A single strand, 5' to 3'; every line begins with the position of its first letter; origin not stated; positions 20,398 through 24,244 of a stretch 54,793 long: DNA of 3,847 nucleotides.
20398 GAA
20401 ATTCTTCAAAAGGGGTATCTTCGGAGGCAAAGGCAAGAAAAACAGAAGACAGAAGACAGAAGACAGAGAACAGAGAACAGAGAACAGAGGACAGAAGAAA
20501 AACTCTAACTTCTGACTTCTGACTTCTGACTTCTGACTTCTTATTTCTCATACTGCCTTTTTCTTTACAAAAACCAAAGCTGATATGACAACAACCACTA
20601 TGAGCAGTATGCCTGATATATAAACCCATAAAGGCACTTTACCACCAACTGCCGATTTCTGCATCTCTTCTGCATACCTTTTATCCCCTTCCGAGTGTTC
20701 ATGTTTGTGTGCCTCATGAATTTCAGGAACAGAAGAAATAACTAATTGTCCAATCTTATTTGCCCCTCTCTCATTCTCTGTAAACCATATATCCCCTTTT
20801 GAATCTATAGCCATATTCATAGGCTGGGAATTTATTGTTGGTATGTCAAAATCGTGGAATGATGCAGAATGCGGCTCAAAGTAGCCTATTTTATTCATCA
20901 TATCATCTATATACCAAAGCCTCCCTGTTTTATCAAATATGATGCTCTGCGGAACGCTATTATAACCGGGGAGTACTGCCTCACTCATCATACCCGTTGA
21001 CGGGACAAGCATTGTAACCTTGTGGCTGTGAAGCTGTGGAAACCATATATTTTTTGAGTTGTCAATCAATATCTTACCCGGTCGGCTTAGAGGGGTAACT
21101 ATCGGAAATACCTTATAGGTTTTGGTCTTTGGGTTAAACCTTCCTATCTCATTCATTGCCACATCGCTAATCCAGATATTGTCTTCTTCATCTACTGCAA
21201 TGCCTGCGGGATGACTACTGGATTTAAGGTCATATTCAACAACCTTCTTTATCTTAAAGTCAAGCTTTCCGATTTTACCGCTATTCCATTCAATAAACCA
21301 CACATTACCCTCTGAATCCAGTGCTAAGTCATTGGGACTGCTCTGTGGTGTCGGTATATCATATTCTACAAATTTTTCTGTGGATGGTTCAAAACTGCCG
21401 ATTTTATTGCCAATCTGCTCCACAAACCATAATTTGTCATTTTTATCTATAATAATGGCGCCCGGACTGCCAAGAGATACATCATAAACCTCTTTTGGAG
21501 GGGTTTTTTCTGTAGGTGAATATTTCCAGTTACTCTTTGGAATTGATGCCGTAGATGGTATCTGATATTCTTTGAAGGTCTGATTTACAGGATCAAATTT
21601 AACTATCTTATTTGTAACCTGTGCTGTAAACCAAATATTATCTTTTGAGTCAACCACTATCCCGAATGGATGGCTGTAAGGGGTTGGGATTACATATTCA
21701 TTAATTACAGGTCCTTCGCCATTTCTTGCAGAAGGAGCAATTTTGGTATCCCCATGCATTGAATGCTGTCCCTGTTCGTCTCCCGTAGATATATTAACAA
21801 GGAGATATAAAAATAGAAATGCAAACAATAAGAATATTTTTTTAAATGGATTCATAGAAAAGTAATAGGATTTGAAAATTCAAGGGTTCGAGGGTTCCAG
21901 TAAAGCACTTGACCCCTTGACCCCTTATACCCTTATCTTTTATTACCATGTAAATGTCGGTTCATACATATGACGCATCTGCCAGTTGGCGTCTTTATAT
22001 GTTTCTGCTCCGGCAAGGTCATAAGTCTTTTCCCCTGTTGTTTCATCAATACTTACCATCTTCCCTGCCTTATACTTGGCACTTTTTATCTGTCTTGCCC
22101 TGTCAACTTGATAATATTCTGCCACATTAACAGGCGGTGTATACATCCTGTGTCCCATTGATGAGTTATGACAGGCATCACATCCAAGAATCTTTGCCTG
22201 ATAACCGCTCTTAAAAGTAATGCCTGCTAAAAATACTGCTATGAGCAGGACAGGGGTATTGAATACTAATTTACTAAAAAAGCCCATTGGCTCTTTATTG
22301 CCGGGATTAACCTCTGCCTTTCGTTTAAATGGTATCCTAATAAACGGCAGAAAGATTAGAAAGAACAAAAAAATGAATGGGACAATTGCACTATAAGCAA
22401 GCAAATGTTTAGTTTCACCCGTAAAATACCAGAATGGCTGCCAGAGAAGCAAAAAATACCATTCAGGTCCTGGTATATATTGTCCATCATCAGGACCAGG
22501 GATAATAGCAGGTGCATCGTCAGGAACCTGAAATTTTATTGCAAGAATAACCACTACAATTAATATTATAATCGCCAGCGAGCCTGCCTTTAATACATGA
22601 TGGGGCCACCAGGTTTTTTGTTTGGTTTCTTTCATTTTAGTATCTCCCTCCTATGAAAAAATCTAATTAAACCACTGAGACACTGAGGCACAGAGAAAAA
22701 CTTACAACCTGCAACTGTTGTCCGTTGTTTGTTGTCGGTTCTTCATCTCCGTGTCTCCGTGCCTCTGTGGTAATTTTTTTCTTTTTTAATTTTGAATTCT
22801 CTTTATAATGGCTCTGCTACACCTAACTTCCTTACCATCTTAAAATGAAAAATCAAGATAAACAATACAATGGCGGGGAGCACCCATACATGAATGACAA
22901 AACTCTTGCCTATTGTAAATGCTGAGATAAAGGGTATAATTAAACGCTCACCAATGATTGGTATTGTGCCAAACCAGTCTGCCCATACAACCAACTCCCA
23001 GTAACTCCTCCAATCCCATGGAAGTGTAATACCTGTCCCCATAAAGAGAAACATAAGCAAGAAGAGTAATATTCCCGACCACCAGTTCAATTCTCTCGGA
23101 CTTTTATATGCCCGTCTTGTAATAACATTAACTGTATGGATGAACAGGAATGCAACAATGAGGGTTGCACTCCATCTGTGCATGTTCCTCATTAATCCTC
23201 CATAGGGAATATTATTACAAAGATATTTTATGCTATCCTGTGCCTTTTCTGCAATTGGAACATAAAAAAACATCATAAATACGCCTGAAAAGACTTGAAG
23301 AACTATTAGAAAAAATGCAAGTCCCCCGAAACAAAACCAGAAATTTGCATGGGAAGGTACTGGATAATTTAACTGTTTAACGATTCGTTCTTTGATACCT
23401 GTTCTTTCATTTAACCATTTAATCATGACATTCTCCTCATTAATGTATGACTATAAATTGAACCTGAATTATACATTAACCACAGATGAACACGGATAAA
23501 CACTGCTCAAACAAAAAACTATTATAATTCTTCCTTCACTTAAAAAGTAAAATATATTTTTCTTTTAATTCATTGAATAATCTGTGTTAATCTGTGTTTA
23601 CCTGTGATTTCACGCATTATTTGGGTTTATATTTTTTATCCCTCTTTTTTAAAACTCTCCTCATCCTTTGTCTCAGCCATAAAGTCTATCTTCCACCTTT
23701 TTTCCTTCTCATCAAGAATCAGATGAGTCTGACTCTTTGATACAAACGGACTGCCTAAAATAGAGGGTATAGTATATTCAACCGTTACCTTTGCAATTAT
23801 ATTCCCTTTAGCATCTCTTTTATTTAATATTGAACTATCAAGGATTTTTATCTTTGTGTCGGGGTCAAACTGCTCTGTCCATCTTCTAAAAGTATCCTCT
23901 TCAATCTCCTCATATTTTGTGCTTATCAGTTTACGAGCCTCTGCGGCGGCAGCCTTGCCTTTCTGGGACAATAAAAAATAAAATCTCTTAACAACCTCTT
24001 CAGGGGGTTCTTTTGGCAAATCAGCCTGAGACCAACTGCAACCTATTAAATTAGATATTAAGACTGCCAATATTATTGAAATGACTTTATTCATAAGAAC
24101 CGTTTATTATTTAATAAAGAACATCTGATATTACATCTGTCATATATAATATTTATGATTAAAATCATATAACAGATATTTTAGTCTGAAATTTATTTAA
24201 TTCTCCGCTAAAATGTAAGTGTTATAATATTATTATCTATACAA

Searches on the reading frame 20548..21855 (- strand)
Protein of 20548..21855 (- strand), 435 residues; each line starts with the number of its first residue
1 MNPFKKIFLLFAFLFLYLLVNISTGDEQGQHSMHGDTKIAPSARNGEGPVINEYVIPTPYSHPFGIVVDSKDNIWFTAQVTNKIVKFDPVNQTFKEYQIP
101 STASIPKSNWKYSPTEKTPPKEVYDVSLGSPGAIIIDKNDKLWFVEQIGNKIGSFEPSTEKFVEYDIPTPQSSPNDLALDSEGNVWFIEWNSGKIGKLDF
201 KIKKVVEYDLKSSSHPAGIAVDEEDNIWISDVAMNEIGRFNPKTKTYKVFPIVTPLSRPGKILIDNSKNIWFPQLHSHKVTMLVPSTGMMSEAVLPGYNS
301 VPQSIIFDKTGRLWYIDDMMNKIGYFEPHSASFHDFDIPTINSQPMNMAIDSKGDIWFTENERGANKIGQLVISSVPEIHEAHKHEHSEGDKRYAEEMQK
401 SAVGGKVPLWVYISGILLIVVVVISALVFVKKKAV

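Call 19: search_protein_families(library=pfam, proteins=[window:20548-21855:-], max_evalue=0.001)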
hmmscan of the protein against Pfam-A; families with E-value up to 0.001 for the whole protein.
window:20548-21855:- (435 aa): 6 families
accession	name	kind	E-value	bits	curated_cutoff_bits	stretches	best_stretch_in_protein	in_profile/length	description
PF24684.1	Vgb_lyase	-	1.3e-51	175.6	50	3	207-376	5-170/290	Virginiamycin B lyase family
PF08450.18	SGL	-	6.7e-15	55.8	26.3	0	62-102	185-225/246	SMP-30/Gluconolactonase/LRE-like region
PF07494.17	Reg_prop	-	4.8e-11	41.9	20.4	0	173-187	6-20/24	Two component regulator propeller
PF01436.27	NHL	-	4.7e-07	30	20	0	215-240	3-28/28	NHL repeat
PF16819.11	DUF5074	-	1.1e-05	25.2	27.2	0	64-111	184-234/353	Domain of unknown function (DUF5074)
PF06739.17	SBBP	-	3.5e-05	24.1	20.5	0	169-185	10-26/38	Beta-propeller repeat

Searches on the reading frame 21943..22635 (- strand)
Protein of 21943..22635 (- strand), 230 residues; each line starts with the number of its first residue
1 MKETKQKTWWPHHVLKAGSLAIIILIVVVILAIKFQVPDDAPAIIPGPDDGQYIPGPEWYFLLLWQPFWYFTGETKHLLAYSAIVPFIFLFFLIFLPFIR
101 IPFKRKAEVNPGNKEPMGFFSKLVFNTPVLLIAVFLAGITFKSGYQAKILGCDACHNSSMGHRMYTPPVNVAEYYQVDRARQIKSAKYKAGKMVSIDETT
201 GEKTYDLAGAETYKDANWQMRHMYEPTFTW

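Call 19: search_protein_families(library=pfam, proteins=[window:21943-22635:-], max_evalue=0.001)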
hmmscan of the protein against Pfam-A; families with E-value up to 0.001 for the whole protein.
window:21943-22635:- (230 aa): 0 families

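Call 53: search_protein_families(library=pfam, proteins=[window:21943-22635:-], max_evalue=0.5)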
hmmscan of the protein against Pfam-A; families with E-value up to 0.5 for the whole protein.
window:21943-22635:- (230 aa): 1 family
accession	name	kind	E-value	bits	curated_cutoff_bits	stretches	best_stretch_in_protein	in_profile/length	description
PF21976.1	SMIM43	-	0.13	12.7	27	0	78-97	7-24/63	Small integral membrane protein 43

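Call 79: search_solved_structures(query=window:21943-22635:-, max_evalue=1, show_alignments=1)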
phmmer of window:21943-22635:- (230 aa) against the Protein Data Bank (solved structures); distinct sequences matched with E-value up to 1: 0.

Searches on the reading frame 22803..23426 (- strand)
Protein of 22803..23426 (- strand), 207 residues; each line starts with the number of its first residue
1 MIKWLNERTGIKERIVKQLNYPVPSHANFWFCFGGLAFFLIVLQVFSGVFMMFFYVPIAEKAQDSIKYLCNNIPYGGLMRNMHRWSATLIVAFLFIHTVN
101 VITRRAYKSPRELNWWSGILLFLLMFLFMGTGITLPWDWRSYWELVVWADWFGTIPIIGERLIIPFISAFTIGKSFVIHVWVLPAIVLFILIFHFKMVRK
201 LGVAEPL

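Call 19: search_protein_families(library=pfam, proteins=[window:22803-23426:-], max_evalue=0.001)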
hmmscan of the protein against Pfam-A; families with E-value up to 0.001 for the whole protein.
window:22803-23426:- (207 aa): 4 families
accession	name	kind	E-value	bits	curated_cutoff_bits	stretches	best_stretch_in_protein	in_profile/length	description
PF00033.24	Cytochrome_B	-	2.2e-39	135.7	27.2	1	20-201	3-188/189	Cytochrome b/b6/petB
PF13631.11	Cytochrom_B_N_2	-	8.3e-18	65.4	27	1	89-203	2-121/169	Cytochrome b(N-terminal)/b6/petB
PF01292.26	Ni_hydr_CYTB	-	2e-06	28.2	30.1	1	24-104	93-165/179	Prokaryotic cytochrome b561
PF14358.11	DUF4405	-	2.8e-05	25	26.7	1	36-98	5-62/66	Domain of unknown function (DUF4405)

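Call 80: search_solved_structures(query=window:22803-23426:-, max_evalue=0.00001)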
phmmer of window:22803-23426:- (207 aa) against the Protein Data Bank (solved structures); distinct sequences matched with E-value up to 0.00001: 53.
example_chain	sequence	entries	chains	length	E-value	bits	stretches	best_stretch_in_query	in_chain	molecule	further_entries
7r0w_I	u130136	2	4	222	5.3e-39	137.4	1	2-207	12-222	Cytochrome b6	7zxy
2zt9_A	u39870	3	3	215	2.2e-38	135.4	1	3-207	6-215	Cytochrome b6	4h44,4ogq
6rqf_I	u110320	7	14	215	8.1e-38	133.6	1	3-207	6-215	Cytochrome b6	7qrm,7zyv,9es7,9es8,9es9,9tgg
1vf5_A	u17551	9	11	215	2.3e-37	132.1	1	3-207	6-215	CYTOCHROME B6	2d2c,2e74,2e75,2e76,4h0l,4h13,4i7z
1q90_B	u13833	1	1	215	7.9e-36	127.1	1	3-207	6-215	Cytochrome b6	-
8smr_I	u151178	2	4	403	3.3e-30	108.7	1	20-204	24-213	Cytochrome b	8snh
7jrg_C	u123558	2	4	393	8.1e-27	97.6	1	19-206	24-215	COB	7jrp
8e73_C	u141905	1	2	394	8.2e-27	97.6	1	19-206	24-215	COB (cyt b)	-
8bel_C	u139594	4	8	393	4e-26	95.3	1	19-206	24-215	Cytochrome b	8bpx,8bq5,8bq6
8zno_C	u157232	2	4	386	8.7e-25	91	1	19-205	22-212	Cytochrome b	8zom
6kls_B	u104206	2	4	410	1.7e-23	86.7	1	2-206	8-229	cytochrome b subunit | Cytochrome b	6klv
9fks_a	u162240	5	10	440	1.9e-23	86.6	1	3-197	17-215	Cytochrome b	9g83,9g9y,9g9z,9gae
2yiu_A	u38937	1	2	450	2e-23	86.5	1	3-197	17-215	CYTOCHROME B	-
29ye_B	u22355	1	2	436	1.6e-22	83.6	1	3-196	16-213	Cytochrome b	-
1zrt_C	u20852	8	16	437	1.6e-22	83.6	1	3-196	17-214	Cytochrome b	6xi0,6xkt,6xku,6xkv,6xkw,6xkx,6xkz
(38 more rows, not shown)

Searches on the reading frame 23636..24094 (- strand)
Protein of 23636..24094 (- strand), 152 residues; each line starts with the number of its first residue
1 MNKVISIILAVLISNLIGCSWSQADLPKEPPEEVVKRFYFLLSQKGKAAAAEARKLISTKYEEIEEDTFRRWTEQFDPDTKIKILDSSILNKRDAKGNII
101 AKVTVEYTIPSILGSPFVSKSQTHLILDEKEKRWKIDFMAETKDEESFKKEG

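Call 19: search_protein_families(library=pfam, proteins=[window:23636-24094:-], max_evalue=0.001)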
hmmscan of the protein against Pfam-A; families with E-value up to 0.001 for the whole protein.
window:23636-24094:- (152 aa): 0 families

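Call 53: search_protein_families(library=pfam, proteins=[window:23636-24094:-], max_evalue=0.5)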
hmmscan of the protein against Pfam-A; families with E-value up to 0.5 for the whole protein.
window:23636-24094:- (152 aa): 2 families
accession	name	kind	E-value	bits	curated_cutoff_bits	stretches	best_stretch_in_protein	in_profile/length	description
PF25703.1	AcrF31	-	0.031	14.8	27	1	60-80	6-25/52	Anti-CRISPR protein F31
PF17447.7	YkpC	-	0.071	13.4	27.7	1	4-36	9-39/42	Uncharacterized YkpC-like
